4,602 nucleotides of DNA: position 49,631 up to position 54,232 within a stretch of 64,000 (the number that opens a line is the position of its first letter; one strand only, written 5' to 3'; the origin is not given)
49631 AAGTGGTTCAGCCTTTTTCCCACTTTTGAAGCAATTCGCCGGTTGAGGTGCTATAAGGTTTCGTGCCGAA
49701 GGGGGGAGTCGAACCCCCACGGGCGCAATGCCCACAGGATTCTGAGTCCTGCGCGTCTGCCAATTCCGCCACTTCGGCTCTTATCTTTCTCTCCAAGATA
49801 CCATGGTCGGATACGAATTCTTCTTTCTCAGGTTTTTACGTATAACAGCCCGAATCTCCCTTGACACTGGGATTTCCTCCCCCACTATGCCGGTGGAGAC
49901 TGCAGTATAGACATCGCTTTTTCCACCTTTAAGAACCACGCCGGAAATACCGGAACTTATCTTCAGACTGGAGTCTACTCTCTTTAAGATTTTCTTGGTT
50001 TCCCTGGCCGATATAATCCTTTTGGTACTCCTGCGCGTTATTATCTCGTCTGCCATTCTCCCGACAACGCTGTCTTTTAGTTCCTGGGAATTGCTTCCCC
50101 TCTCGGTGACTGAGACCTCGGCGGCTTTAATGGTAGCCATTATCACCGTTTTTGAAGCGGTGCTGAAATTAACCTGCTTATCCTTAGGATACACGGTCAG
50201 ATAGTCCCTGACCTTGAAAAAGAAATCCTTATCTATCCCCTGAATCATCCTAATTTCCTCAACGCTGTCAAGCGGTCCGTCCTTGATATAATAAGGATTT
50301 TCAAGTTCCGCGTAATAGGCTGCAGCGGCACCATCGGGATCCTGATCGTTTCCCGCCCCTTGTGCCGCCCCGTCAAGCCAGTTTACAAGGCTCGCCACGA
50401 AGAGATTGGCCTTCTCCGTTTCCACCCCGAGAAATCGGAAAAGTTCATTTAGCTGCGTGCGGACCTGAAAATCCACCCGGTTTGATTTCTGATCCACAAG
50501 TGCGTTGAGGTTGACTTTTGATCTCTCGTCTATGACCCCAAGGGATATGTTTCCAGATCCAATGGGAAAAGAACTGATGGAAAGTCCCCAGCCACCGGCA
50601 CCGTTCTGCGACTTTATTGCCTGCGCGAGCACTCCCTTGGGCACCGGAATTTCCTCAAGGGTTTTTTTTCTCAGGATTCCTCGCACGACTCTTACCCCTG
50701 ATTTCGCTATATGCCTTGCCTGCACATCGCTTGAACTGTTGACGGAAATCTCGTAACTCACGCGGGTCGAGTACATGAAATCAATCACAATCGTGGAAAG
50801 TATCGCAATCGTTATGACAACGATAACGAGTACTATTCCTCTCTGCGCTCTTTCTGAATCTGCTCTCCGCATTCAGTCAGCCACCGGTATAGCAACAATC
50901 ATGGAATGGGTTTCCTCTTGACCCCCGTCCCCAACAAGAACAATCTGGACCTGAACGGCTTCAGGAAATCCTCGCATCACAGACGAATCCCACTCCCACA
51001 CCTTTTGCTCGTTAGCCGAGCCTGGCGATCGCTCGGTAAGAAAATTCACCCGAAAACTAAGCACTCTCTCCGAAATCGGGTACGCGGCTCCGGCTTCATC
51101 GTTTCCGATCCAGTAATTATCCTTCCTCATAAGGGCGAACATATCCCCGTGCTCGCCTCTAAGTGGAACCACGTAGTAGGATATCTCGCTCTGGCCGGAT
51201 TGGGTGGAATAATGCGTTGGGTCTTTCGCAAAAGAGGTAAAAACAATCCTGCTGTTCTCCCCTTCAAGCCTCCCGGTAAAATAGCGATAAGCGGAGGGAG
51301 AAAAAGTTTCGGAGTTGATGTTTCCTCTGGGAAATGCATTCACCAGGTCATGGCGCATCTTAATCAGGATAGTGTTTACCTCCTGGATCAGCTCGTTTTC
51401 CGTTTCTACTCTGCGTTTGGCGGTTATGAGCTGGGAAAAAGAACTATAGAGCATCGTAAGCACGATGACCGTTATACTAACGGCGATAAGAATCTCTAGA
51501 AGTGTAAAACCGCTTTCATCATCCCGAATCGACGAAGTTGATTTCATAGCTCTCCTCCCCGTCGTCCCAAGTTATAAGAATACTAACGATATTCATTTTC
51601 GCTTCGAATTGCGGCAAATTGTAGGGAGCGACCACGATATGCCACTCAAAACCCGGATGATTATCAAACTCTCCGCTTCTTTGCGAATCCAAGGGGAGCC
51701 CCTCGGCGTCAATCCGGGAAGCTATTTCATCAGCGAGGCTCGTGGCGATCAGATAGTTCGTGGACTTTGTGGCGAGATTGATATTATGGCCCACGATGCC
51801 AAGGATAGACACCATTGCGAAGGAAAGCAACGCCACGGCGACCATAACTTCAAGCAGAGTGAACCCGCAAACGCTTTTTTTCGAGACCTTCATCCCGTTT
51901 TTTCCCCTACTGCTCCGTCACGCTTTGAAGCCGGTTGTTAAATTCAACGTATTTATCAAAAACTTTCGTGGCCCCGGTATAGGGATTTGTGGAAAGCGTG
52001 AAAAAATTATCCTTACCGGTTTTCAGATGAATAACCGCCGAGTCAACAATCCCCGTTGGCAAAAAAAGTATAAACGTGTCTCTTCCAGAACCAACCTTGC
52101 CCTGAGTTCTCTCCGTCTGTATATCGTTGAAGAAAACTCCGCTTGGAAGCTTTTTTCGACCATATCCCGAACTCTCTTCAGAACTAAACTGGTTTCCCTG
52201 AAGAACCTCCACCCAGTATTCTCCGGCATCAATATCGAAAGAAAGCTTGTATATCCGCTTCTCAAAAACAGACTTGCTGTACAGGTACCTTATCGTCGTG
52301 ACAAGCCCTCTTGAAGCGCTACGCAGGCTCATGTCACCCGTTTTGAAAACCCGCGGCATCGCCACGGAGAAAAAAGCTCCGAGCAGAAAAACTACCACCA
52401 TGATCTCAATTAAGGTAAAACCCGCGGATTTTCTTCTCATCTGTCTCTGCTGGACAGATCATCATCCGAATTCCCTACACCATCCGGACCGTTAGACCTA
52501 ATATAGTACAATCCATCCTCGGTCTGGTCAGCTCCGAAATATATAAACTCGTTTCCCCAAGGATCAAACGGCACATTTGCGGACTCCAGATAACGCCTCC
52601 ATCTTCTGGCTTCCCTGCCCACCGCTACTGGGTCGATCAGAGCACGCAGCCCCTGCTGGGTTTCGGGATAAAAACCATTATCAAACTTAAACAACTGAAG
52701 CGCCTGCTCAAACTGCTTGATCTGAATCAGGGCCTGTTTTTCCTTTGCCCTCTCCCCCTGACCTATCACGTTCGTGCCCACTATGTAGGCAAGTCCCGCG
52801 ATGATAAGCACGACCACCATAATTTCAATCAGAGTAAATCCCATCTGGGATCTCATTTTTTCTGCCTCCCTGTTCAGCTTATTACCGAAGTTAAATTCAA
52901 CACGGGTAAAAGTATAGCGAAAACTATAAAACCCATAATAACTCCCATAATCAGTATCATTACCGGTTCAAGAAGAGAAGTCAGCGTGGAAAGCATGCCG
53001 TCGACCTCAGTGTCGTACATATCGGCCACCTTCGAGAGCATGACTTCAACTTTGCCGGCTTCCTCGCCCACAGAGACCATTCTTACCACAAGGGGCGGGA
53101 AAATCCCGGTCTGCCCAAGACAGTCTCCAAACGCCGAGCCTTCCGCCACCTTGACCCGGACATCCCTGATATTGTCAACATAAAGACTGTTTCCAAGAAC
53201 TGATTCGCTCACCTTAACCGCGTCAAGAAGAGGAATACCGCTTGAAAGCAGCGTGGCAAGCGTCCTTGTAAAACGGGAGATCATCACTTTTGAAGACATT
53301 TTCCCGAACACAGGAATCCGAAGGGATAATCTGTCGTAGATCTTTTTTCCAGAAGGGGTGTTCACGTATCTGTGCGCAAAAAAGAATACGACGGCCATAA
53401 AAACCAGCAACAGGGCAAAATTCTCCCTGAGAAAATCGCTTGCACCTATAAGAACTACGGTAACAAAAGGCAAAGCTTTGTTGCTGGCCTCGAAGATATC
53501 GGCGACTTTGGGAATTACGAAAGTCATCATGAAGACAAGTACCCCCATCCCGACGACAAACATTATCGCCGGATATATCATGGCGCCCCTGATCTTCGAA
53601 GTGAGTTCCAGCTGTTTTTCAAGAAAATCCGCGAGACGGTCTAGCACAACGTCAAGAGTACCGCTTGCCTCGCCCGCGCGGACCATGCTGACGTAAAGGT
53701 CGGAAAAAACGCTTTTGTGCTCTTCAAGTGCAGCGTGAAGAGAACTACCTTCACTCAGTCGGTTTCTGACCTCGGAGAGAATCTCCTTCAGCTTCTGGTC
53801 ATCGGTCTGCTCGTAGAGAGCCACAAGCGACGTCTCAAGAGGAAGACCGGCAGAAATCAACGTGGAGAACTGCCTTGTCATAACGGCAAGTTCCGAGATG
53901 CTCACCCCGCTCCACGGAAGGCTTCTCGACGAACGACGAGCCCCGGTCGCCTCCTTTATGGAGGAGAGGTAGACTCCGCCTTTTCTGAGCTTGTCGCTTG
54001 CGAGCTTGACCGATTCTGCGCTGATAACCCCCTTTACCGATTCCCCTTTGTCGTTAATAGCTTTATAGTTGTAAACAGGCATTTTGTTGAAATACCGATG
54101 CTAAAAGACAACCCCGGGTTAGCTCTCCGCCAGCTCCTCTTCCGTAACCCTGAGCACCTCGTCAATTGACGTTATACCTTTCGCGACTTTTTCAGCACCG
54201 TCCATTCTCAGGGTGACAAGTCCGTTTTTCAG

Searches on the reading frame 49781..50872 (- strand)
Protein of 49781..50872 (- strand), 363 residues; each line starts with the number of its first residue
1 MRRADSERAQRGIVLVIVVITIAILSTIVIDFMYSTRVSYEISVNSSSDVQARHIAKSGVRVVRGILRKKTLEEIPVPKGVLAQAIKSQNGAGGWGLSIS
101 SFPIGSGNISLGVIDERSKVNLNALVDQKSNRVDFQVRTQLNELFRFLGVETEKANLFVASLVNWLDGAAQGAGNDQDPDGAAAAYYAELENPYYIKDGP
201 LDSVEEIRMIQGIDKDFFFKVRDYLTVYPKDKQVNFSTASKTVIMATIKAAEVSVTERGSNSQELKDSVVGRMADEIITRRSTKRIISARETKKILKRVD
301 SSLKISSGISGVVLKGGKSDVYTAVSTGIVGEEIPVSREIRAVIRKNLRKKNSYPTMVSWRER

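Call 69: search_protein_families(library=pfam, proteins=[window:49781-50872:-], max_evalue=0.00001)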
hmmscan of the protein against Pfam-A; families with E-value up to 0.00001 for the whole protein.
window:49781-50872:- (363 aa): 1 family
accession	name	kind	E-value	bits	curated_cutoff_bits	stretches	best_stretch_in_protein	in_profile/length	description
PF21687.3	T2SSK_1st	-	1.7e-17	64.5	26.2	1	118-230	1-107/107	Type II secretion system (T2SS), protein K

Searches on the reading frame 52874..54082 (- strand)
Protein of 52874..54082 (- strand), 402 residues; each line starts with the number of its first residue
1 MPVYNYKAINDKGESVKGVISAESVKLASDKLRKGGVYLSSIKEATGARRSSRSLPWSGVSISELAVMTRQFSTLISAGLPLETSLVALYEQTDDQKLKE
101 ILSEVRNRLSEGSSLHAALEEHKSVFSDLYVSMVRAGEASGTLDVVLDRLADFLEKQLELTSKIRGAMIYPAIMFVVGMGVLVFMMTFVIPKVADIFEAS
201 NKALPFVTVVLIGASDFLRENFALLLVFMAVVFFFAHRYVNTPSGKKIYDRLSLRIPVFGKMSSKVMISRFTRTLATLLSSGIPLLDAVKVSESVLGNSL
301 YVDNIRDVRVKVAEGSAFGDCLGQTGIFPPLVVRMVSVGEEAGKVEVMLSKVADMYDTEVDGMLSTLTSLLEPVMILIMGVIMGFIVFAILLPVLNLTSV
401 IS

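Call 69: search_protein_families(library=pfam, proteins=[window:52874-54082:-], max_evalue=0.00001)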
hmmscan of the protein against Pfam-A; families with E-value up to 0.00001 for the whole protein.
window:52874-54082:- (402 aa): 1 family
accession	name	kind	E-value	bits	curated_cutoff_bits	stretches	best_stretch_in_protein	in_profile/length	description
PF00482.28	T2SSF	-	1.3e-63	213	25.2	2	69-191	2-125/125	Type II secretion system (T2SS), protein F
